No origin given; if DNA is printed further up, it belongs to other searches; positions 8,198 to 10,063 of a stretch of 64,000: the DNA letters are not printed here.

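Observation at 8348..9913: FHA-adjacent 521-aa protein with a TssB (T6SS small sheath subunit)-like N-terminus fused to an unknown ~390-aa region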

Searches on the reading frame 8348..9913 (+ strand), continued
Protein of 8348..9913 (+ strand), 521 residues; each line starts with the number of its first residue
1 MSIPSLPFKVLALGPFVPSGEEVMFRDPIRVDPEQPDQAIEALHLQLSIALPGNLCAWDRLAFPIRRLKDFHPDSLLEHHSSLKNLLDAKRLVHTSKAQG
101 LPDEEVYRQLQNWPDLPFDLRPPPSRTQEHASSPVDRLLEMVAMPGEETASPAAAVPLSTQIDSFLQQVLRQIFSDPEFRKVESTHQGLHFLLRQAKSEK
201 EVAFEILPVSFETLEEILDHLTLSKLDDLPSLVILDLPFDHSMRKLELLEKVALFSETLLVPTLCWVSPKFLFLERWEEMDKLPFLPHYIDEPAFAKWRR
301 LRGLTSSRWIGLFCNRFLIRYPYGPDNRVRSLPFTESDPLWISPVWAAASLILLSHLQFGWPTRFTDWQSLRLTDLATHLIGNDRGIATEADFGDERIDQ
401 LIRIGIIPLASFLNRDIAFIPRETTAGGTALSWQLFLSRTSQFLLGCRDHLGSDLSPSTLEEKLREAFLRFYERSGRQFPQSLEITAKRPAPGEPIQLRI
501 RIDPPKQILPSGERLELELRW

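Call 36: fold_search(model_id=the predicted structure, library=pdb)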
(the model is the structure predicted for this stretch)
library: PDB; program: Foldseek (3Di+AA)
matches with E <= 10: 899; with E <= 0.001: 32
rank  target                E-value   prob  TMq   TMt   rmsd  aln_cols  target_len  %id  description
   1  3j9g_2                6.7e-18  1.00  0.59  0.70   3.5       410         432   20  Atomic model of the VipA/VipB, the type six secretion system contractile sheath of Vibrio cholerae from cryo-EM (released 2015-03-11)
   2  5n8n_B                1.0e-17  1.00  0.60  0.67  10.1       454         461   22  Contracted sheath of a Pseudomonas aeruginosa type six secretion system consisting of TssB1 and TssC1 (released 2018-01-10)
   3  5urx_1B               1.8e-17  1.00  0.58  0.70   3.6       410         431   20  Structure of the contracted type VI secretion system sheath in Myxococcus xanthus (released 2017-05-10)
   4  5urw_1B               5.5e-17  1.00  0.58  0.73   3.6       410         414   20  Structure of the extended type VI secretion system sheath in Myxococcus xanthus (released 2017-05-10)
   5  5myu_MODEL_1_A        8.5e-17  1.00  0.58  0.69   3.6       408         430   20  VipA-N2/VipB contracted sheath of type VI secretion system (released 2017-08-02)
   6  3j9o_B                3.1e-15  1.00  0.56  0.67   3.8       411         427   18  CryoEM structure of a type VI secretion system (released 2015-03-18)
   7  5ojq_A                4.4e-14  1.00  0.59  0.65   7.4       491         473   19  The modeled structure of of wild type extended type VI secretion system sheath/tube complex in vibrio cholerae based o (released 2017-08-09)
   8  5mxn_MODEL_1_A        4.6e-14  1.00  0.59  0.64   7.4       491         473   19  Atomic model of the VipA/VipB/Hcp, the type six secretion system non-contractile sheath-tube of Vibrio cholera (released 2017-08-02)
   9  9n4v_A                8.0e-13  1.00  0.52  0.73   3.4       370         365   18  Azotobacter vinelandii extended type VI secretion system sheath tube complex (released 2025-07-16)
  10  9qgp_3A               9.2e-07  1.00  0.35  0.44  10.3       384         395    8  Cryo-EM structure of the PlPVC1 sheath, 6-fold symmetrized (C6), in contracted state (released 2025-10-29)
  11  8q1i_I                4.9e-06  1.00  0.34  0.46   6.5       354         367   12  Neck-tail junction of phage 812 after tail contraction (C6) (released 2024-08-14)
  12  7b5h_AO               8.4e-06  1.00  0.38  0.41  10.1       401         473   11  Cryo-EM structure of the contractile injection system base plate from Anabaena PCC7120 (released 2022-02-23)
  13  9gtp_1e               2.2e-05  1.00  0.37  0.53   9.2       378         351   12  Cryo-EM structure of a contractile injection system in Streptomyces coelicolor, the baseplate complex in extended sta (released 2025-06-18)
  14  9xps_x                2.2e-05  1.00  0.33  0.27   8.5       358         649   10  The neck structure of the Phage Phikz (released 2026-02-11)
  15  9gtp_1h               2.3e-05  1.00  0.38  0.53   9.2       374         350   11  Cryo-EM structure of a contractile injection system in Streptomyces coelicolor, the baseplate complex in extended sta (released 2025-06-18)
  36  5urw_1A               7.1e-02  0.98  0.15  0.50  12.8       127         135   17  Structure of the extended type VI secretion system sheath in Myxococcus xanthus (released 2017-05-10)
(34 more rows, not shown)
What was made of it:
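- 8348..9913 (+): Gene for the 521-aa single-chain TssB-TssC paralogue (stop codon 9911-9913). Foldseek top hits are VipB/TssC chains, E 7e-18 to 8e-13, TM 0.64-0.73 normalised by target length (call 36).
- On TssC / VipB (large sheath subunit): Foldseek E 7e-18 to 8e-13, TM 0.64-0.73 normalised by target length, rmsd 3.4-3.8 A to most of the top VipB/TssC/IglB chains (7-10 A for 5n8n_B, 5ojq_A and 5mxn) (call 36).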

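Call 40: search_protein_representatives(alignment_id=A1)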
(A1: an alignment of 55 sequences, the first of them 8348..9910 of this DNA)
Query: 55 sequences, 521 profile positions. Proteins with E-value up to 0.001 (for the whole library): 4991; up to 1e-10: 2979; up to 1e-30: 489. The best 150 are listed.
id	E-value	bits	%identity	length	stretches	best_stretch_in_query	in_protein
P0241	3.2e-196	669.2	-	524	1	1-521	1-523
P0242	2.2e-194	663.1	-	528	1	1-521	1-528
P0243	3.5e-192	655.9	-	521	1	1-521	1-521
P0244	1.3e-187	640.8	-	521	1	1-521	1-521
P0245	1.1e-185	634.4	-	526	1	1-521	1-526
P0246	3.2e-184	629.6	-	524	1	1-521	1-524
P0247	1.4e-182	624.2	-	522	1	1-521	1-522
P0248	1.6e-180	617.4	-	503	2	134-521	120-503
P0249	2.3e-179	613.6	-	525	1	1-521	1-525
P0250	1.3e-174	597.9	-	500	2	131-521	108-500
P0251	9.6e-170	581.8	-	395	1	131-521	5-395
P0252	1.5e-168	577.9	-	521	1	1-521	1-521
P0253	5.2e-168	576.1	-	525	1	1-521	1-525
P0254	1.5e-164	564.7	-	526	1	2-521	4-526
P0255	5.0e-164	563.0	-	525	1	6-521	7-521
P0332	8.6e-89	314.7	-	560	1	1-503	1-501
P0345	1.1e-78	281.4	-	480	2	125-504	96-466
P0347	4.8e-78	279.2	-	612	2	132-519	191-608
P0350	1.9e-75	270.7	-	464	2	132-521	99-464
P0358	3.4e-71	256.6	-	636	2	120-468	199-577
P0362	2.7e-68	247.1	-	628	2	131-519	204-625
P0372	7.6e-60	219.2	-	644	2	150-510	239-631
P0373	8.9e-60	219.0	-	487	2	123-520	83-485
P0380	2.2e-58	214.4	-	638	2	103-518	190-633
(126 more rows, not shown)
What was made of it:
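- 489 cluster representatives at E<=1e-30 (call 40). Hundreds of cluster representatives exist (call 40).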

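Call 42: search_protein_families(library=pfam, proteins=[P0347, P0358, P0362, P0372, P0380, P0345, P0350, P0373, P0248, P0332], max_evalue=0.01)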
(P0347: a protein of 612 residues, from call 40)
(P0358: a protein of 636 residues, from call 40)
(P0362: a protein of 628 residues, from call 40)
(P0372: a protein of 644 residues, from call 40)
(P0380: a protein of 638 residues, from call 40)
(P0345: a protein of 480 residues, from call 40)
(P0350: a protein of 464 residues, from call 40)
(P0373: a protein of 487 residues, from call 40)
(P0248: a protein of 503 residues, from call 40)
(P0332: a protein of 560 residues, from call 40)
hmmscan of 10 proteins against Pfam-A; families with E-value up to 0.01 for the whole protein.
P0347 (612 aa): 4 families
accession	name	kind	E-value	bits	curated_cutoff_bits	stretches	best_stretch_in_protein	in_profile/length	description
PF05943.17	VipB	-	6.7e-65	219.5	27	1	218-495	2-297/301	EvpB/VC_A0108, tail sheath N-terminal domain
PF05591.17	T6SS_VipA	-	1e-21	77.8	24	1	20-143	25-149/155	Type VI secretion system, VipA, VC_A0107 or Hcp2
PF18945.5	VipB_2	-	0.00047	20.8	27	1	511-599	4-101/112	EvpB/VC_A0108, tail sheath gpW/gp25-like domain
PF25265.1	USP32_N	-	0.0046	17.2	27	0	232-283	3-52/93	USP32 N-terminal domain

P0358 (636 aa): 2 families
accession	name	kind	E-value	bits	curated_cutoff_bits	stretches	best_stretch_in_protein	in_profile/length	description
PF05943.17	VipB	-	4.4e-74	249.7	27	1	238-519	2-301/301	EvpB/VC_A0108, tail sheath N-terminal domain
PF05591.17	T6SS_VipA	-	6.1e-22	78.5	24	1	18-144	25-150/155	Type VI secretion system, VipA, VC_A0107 or Hcp2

P0362 (628 aa): 2 families
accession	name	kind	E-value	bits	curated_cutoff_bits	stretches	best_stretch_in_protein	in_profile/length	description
PF05943.17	VipB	-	4.6e-70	236.5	27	1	232-521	2-301/301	EvpB/VC_A0108, tail sheath N-terminal domain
PF05591.17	T6SS_VipA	-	3e-25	89.3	24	1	17-149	18-150/155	Type VI secretion system, VipA, VC_A0107 or Hcp2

P0372 (644 aa): 2 families
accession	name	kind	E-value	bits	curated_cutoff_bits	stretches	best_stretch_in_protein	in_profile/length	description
PF05943.17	VipB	-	1.2e-66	225.3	27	1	246-529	2-299/301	EvpB/VC_A0108, tail sheath N-terminal domain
PF05591.17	T6SS_VipA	-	2.3e-20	73.4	24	1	38-151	27-140/155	Type VI secretion system, VipA, VC_A0107 or Hcp2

P0380 (638 aa): 2 families
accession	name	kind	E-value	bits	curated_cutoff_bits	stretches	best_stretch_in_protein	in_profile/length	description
PF05943.17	VipB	-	9.2e-56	189.5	27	1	249-523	2-300/301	EvpB/VC_A0108, tail sheath N-terminal domain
PF05591.17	T6SS_VipA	-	4.8e-27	95.1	24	1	25-162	14-152/155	Type VI secretion system, VipA, VC_A0107 or Hcp2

P0345 (480 aa): 2 families
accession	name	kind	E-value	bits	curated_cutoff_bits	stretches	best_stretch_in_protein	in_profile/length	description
PF05943.17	VipB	-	6.1e-13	48.9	27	1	201-277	92-168/301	EvpB/VC_A0108, tail sheath N-terminal domain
PF05591.17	T6SS_VipA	-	8.1e-05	22.9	24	1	37-93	61-120/155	Type VI secretion system, VipA, VC_A0107 or Hcp2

P0350 (464 aa): 2 families
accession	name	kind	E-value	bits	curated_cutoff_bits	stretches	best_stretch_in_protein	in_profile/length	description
PF05943.17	VipB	-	4.6e-18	65.7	27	2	199-281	94-176/301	EvpB/VC_A0108, tail sheath N-terminal domain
PF05591.17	T6SS_VipA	-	4.2e-05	23.8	24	1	29-88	53-115/155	Type VI secretion system, VipA, VC_A0107 or Hcp2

P0373 (487 aa): 1 family
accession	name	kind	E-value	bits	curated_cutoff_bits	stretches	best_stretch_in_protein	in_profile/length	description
PF05943.17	VipB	-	1.3e-19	70.8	27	1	191-325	93-236/301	EvpB/VC_A0108, tail sheath N-terminal domain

P0248 (503 aa): 2 families
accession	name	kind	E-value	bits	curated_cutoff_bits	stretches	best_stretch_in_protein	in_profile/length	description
PF05943.17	VipB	-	5.8e-33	114.7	27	2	215-402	93-293/301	EvpB/VC_A0108, tail sheath N-terminal domain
PF05591.17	T6SS_VipA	-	1.7e-07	31.6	24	1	5-92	25-119/155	Type VI secretion system, VipA, VC_A0107 or Hcp2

P0332 (560 aa): 2 families
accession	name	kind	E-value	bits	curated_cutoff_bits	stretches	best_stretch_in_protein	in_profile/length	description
PF05943.17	VipB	-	3.1e-16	59.8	27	2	239-416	94-294/301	EvpB/VC_A0108, tail sheath N-terminal domain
PF05591.17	T6SS_VipA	-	3.4e-05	24.1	24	1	3-84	23-111/155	Type VI secretion system, VipA, VC_A0107 or Hcp2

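Call 44: find_homologous_proteins(query=P0358, max_evalue=1e-20)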
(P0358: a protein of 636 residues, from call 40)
Query P0358 (636 aa): 75 proteins with E <= 1e-20 among 8000 candidates.
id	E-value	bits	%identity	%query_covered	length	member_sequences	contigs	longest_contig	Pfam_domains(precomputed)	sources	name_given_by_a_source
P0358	0.0e+0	1433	100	100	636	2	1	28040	PF05591.18,PF05943.18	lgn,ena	-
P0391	3.0e-130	454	40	93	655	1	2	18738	PF05591.18,PF05943.18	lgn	-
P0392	2.9e-129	450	39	99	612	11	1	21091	PF05591.18,PF05943.18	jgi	jgi:type VI secretion system protein ImpC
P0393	1.5e-125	438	41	89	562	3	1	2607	PF05591.18,PF05943.18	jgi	jgi:type VI secretion system protein ImpC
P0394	7.2e-124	433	39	99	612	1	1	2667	PF05591.18,PF05943.18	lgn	-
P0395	1.8e-122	428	38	94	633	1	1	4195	PF05591.18,PF18945.6,PF05943.18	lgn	-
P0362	7.3e-121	423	39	99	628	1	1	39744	PF05591.18,PF05943.18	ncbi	ncbi:MAG: type VI secretion system contractile sheath large subunit [bacterium]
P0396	3.7e-118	414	37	97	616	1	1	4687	PF05591.18,PF18945.6,PF05943.18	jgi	jgi:type VI secretion system protein ImpC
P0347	1.0e-115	406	37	96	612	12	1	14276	PF05591.18,PF05943.18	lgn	-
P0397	8.0e-115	403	36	97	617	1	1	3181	PF05591.18,PF18945.6,PF05943.18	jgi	-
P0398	9.0e-115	403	38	98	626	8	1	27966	PF05591.18,PF05943.18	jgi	jgi:type VI secretion system ImpC/EvpB family protein/type VI secretion system ImpB/VipA family prot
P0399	1.3e-112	396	37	96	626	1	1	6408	PF05591.18,PF05943.18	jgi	jgi:type VI secretion system protein ImpC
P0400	1.4e-110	389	37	87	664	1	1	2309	PF05591.18,PF18945.6,PF05943.18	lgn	-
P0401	1.1e-109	386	38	88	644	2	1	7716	PF05591.18,PF05943.18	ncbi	-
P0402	7.0e-109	383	37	96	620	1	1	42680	PF05591.18,PF05943.18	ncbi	-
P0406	4.2e-100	354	35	92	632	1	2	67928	PF05591.18,PF05943.18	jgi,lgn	jgi:type VI secretion system protein ImpC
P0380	5.5e-76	275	31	91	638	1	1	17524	PF05591.18,PF05943.18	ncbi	-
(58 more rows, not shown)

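Call 45: find_encoding_contigs(protein=P0406, flank=10000, max_places=1)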
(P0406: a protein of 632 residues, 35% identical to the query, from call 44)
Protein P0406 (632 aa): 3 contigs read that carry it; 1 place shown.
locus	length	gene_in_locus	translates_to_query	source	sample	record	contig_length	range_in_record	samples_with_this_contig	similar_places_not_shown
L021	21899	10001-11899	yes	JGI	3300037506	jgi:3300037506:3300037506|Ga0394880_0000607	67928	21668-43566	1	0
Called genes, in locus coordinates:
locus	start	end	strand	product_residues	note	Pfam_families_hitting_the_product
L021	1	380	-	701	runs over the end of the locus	PF14559:TPR_19 (faint), PF13432:TPR_16 (weak)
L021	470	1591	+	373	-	PF00657:Lipase_GDSL (weak), PF13472:Lipase_GDSL_2, PF16822:ALGX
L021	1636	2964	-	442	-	PF04055:Radical_SAM, PF13186:SPASM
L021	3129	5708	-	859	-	PF00069:Pkinase, PF07714:PK_Tyr_Ser-Thr, PF01590:GAF, PF13185:GAF_2, PF01590:GAF, PF13185:GAF_2, PF13492:GAF_3, PF00211:Guanylate_cyc, +1 more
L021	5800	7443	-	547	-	PF13088:BNR_2 (faint), PF00578:AhpC-TSA, PF08534:Redoxin, PF00085:Thioredoxin (faint), PF13098:Thioredoxin_2 (weak), PF13905:Thioredoxin_8 (weak)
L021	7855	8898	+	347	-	PF01073:3Beta_HSD, PF01370:Epimerase, PF02719:Polysacc_synt_2 (faint), PF04321:RmlD_sub_bind, PF05368:NmrA (weak), PF13460:NAD_binding_10, PF16363:GDP_Man_Dehyd, PF07993:NAD_binding_4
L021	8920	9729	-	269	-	PF01416:PseudoU_synth_1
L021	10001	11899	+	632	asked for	PF05591:T6SS_VipA, PF05943:VipB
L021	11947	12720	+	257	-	-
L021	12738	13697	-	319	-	-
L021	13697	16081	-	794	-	PF00691:OmpA (weak)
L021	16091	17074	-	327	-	PF08786:DcrB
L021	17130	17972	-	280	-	-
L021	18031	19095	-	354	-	-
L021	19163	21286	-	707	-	PF05954:Phage_GPD, PF04717:Phage_base_V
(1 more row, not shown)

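Call 46: find_encoding_contigs(protein=P0358, flank=10000, max_places=1)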
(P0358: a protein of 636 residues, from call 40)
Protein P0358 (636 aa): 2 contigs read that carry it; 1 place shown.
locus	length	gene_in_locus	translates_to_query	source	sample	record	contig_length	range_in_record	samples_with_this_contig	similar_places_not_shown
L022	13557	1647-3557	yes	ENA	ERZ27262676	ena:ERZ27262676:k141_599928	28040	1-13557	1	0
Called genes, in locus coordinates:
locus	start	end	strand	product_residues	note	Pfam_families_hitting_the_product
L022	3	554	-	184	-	?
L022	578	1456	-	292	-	-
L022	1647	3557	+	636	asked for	PF05591:T6SS_VipA, PF05943:VipB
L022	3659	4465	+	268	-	-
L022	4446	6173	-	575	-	PF01590:GAF, PF13185:GAF_2, PF07728:AAA_5 (faint), PF00158:Sigma54_activat, PF14532:Sigma54_activ_2, PF25601:AAA_lid_14, PF02954:HTH_8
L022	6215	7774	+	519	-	PF00069:Pkinase, PF07714:PK_Tyr_Ser-Thr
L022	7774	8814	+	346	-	PF01522:Polysacc_deac_1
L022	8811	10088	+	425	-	PF00515:TPR_1 (faint), PF13414:TPR_11 (faint), PF13428:TPR_14 (faint), PF13432:TPR_16 (faint), PF24575:TPR_Slam (faint), PF13424:TPR_12 (faint), PF14559:TPR_19 (faint), PF07719:TPR_2 (weak), +2 more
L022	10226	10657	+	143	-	PF03473:MOSC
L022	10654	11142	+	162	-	PF00994:MoCF_biosynth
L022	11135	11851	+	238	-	PF02683:DsbD_TM, PF13386:DsbD_2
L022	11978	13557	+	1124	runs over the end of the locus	PF00580:UvrD-helicase, PF13245:AAA_19, PF13361:UvrD_C, PF13538:UvrD_C_2 (faint), PF12705:PDDEXK_1 (faint)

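Call 63: search_solved_structures(query=A2, max_evalue=10)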
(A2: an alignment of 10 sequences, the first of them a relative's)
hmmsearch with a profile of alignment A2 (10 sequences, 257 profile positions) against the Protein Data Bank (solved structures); distinct sequences matched with E-value up to 10: 0.

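Call 64: search_solved_structures(query=A3, max_evalue=10)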
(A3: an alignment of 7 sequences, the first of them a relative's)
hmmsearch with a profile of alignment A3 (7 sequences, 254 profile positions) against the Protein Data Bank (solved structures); distinct sequences matched with E-value up to 10: 1.
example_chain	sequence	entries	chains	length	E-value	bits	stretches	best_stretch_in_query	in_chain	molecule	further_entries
8h2i_cR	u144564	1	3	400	0.58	12.7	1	197-246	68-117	MCPv5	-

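Call 65: find_encoding_contigs(protein=P0125, flank=10000, max_places=1)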
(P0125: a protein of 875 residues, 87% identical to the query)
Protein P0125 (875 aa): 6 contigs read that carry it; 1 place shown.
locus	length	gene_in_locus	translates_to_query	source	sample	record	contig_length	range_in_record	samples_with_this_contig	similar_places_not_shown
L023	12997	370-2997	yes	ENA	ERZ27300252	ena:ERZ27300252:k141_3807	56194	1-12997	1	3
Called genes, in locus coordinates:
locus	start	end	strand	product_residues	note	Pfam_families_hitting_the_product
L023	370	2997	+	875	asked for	PF02861:Clp_N (weak), PF13191:AAA_16 (weak), PF13401:AAA_22 (faint), PF23569:NBD_SMAX1 (weak), PF00004:AAA, PF17871:AAA_lid_9, PF07724:AAA_2, PF10431:ClpB_D2-small, +1 more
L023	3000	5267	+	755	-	PF05954:Phage_GPD, PF04717:Phage_base_V, PF22178:Gp5_trimer_C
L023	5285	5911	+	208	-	PF01476:LysM (faint), PF01471:PG_binding_1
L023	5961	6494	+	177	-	-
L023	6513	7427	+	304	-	-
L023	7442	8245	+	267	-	PF01476:LysM (faint), PF01471:PG_binding_1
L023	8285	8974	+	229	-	-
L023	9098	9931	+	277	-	PF13646:HEAT_2, PF03130:HEAT_PBS (faint), PF02985:HEAT (faint), PF13646:HEAT_2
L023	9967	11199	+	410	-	-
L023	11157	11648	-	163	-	-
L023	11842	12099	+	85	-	-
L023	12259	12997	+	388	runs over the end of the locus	PF13519:VWA_2 (faint)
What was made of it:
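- Tried and rejected: The look-up of ClpV P0125 returned a different contig that starts at ClpV, so it added little (call 65).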

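Call 73: find_related_loci(query=A1, collection=metagenome_contigs, flank=10000)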
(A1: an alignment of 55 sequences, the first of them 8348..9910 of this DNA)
Query A1 (521 aa) in metagenome_contigs; peptide patterns used: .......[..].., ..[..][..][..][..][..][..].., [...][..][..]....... (x = any residue, [..] = any of these).
303 stretches matched a pattern; 168 encode a relative of the query (tblastn E <= 1e-3); the best 80 are kept; 80 distinct loci.
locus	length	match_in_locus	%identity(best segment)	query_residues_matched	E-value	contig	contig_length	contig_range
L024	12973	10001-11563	62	1-521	0e+0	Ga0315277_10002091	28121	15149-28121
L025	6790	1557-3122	63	1-521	0e+0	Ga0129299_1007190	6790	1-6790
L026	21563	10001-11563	62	1-521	0e+0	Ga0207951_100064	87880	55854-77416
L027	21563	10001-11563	61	1-521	0e+0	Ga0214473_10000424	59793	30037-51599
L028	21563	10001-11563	60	1-521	0e+0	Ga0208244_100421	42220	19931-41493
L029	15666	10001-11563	60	1-521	0e+0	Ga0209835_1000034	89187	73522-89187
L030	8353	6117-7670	61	5-521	0e+0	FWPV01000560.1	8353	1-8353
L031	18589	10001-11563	60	1-521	0e+0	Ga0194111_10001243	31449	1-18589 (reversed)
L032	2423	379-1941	59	1-521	0e+0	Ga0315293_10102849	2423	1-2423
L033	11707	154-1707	59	5-521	0e+0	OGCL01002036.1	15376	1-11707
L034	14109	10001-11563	57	1-521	0e+0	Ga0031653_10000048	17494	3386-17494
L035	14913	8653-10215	57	1-521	0e+0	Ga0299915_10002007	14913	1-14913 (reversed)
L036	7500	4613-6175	57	1-521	0e+0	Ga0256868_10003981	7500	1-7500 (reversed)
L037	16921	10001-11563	57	1-521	0e+0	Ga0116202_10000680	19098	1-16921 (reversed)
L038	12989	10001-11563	57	1-521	0e+0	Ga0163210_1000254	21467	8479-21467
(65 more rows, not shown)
